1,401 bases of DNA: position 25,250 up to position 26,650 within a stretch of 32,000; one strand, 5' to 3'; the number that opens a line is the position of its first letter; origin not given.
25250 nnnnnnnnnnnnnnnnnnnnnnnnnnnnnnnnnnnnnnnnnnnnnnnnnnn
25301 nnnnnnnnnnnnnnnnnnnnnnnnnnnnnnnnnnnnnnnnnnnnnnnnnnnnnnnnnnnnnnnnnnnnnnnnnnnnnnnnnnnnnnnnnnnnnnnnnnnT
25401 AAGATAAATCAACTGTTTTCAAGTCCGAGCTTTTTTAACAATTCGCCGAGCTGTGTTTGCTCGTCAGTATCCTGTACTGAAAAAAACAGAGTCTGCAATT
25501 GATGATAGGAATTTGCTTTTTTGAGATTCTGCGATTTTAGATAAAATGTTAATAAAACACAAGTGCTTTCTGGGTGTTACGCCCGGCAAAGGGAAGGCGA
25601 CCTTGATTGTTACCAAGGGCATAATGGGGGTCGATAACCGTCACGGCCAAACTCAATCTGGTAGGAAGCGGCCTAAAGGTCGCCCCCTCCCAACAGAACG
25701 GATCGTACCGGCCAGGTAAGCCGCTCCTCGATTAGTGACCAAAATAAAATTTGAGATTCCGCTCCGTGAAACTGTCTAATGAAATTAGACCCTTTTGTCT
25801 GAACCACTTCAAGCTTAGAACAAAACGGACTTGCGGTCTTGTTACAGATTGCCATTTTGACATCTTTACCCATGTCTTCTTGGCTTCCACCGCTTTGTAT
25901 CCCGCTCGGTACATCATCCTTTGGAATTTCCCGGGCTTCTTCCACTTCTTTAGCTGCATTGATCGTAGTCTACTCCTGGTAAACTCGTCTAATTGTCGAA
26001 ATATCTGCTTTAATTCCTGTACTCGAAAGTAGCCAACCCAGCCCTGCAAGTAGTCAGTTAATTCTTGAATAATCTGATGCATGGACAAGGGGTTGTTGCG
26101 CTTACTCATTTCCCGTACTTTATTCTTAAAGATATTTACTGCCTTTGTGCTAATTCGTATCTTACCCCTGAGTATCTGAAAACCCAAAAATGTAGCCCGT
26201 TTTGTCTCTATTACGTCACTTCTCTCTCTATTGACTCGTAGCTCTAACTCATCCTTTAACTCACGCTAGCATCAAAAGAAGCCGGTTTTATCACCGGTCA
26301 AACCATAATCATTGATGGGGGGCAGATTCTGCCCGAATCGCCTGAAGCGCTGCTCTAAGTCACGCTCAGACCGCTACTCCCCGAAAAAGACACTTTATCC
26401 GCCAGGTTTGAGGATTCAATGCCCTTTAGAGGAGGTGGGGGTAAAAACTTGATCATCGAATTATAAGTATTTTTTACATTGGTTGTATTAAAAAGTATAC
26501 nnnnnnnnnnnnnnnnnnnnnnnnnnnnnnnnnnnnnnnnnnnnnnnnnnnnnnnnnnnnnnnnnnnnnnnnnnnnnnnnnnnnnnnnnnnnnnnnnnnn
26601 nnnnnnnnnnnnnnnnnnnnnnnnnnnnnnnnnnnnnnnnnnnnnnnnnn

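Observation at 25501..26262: A 5'-truncated group II intron sits inside repeat copy R2, at a site that is intact in copy R4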

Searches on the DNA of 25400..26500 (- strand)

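Call 4: search_rna_families(source=window, start=25400, end=26500, threshold=evalue, max_evalue=10, show_alignments=5)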
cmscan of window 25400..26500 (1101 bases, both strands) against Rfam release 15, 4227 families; matches with E-value up to 10: 4.
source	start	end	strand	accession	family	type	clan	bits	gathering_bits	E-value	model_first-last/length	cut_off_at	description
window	25656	25728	-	RF00029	Intron_gpII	Intron;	-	27.1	40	0.0056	1-77/77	no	Group II catalytic intron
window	25494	25533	+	RF00069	SNORD24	Gene; snRNA; snoRNA; CD-box;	-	17.6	41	9.1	1-76/76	no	Small nucleolar RNA SNORD24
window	26270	26316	-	RF01136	sR28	Gene; snRNA; snoRNA; CD-box;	-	13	39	1.4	1-55/55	no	Small nucleolar RNA sR28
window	25819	25933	-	RF00195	RsmY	Gene; sRNA;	CL00106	11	57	6.5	1-121/121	no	RsmY RNA family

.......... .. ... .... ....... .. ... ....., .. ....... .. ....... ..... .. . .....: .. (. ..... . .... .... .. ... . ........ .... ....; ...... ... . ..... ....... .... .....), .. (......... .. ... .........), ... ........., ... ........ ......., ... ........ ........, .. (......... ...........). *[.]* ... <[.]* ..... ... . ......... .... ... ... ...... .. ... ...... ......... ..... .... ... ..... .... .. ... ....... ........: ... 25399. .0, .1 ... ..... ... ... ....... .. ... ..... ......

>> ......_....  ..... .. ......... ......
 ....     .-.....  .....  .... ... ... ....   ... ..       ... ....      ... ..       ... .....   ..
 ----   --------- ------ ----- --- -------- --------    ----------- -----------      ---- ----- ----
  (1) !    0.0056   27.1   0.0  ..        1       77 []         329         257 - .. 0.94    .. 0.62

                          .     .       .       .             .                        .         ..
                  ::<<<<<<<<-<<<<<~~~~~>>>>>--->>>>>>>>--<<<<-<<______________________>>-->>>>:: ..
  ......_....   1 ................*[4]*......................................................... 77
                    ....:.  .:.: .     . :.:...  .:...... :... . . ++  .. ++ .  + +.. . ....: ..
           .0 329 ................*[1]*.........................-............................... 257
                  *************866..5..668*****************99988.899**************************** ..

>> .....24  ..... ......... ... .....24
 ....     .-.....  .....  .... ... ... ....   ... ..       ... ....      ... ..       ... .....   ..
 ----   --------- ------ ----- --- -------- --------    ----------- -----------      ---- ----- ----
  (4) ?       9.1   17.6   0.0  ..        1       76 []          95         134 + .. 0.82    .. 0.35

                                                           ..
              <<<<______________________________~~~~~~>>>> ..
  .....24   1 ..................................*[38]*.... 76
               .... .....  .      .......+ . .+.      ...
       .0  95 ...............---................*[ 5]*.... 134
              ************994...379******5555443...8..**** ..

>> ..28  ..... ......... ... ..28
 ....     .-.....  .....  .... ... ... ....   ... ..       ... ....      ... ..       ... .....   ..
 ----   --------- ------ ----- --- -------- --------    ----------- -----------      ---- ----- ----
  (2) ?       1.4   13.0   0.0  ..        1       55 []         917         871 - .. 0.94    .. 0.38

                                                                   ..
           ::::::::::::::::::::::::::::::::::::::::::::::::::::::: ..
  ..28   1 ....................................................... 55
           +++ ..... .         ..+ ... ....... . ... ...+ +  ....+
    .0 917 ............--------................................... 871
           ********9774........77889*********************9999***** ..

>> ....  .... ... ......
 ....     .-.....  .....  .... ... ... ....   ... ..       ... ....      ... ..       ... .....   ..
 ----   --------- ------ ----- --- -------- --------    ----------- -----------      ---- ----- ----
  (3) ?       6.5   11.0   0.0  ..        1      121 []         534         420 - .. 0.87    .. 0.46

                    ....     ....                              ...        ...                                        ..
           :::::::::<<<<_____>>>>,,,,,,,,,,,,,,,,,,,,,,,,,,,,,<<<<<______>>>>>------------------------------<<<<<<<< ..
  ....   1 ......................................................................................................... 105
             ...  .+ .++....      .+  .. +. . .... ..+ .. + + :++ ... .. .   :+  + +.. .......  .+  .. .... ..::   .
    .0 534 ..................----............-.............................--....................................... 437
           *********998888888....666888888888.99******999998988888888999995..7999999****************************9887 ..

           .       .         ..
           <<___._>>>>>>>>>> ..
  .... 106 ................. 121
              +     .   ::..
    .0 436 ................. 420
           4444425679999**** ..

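Call 20: search_rna_families(sources=[L002, L003], threshold=evalue, max_evalue=1, show_alignments=4)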
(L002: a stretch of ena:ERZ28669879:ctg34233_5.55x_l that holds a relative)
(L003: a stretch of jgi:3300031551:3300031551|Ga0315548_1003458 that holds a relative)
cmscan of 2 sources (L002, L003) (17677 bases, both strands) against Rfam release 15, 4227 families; matches with E-value up to 1: 5.
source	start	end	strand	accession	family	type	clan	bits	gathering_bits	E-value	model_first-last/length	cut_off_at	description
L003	1063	1236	+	RF02001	group-II-D1D4-3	Intron;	CL00102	70.1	32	1.7e-12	1-170/170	no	Group II catalytic intron D1-D4-3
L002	2994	3169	+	RF02001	group-II-D1D4-3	Intron;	CL00102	59.2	32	7.2e-10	1-170/170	no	Group II catalytic intron D1-D4-3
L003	2707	2872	+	RF02003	group-II-D1D4-4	Intron;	CL00102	51.2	49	6e-09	1-138/138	no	Group II catalytic intron D1-D4-4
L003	2309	2487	+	RF02003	group-II-D1D4-4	Intron;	CL00102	47.2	49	6.8e-08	1-138/138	no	Group II catalytic intron D1-D4-4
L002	4889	4963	+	RF00029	Intron_gpII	Intron;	-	34.3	40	0.0015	1-77/77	no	Group II catalytic intron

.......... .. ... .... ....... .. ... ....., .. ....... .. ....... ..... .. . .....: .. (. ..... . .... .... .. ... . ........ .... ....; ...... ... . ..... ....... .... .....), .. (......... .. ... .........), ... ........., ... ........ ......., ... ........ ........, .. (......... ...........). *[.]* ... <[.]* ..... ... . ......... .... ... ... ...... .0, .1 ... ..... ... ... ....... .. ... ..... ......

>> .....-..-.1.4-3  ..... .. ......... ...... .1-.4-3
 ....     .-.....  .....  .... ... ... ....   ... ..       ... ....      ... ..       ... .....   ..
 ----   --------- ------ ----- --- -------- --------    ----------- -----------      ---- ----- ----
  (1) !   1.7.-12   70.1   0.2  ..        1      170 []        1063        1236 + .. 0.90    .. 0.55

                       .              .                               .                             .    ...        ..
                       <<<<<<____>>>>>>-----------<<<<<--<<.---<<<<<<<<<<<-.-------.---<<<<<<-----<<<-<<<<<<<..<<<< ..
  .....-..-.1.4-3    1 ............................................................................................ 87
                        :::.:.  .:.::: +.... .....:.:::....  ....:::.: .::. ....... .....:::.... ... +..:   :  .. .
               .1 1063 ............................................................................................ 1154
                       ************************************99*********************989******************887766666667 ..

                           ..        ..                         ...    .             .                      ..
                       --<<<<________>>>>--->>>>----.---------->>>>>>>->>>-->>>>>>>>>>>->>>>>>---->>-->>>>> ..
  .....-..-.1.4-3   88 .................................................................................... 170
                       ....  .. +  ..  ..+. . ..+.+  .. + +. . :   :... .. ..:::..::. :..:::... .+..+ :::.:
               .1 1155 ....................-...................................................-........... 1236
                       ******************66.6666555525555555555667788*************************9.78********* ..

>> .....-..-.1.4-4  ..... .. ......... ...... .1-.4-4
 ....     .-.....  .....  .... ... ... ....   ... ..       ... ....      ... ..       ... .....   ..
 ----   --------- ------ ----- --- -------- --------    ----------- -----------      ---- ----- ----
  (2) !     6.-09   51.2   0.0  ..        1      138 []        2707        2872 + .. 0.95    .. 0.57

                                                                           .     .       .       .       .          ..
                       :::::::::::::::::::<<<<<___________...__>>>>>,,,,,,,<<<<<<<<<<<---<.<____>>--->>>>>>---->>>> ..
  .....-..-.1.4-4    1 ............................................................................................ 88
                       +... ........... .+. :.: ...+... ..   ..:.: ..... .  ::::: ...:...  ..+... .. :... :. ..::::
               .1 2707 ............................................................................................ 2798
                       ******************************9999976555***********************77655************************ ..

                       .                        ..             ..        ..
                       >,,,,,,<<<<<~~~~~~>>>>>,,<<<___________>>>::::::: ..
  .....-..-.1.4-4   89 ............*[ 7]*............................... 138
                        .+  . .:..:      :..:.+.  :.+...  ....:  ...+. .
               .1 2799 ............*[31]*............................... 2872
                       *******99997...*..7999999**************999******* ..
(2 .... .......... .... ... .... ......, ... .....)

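Call 85: search_dna_similar(query=window:25656-26262:-, collection=plasmids, mode=distant, max_evalue=0.00001, max_rows=10)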
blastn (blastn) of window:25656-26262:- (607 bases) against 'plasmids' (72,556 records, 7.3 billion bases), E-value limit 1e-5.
No match.
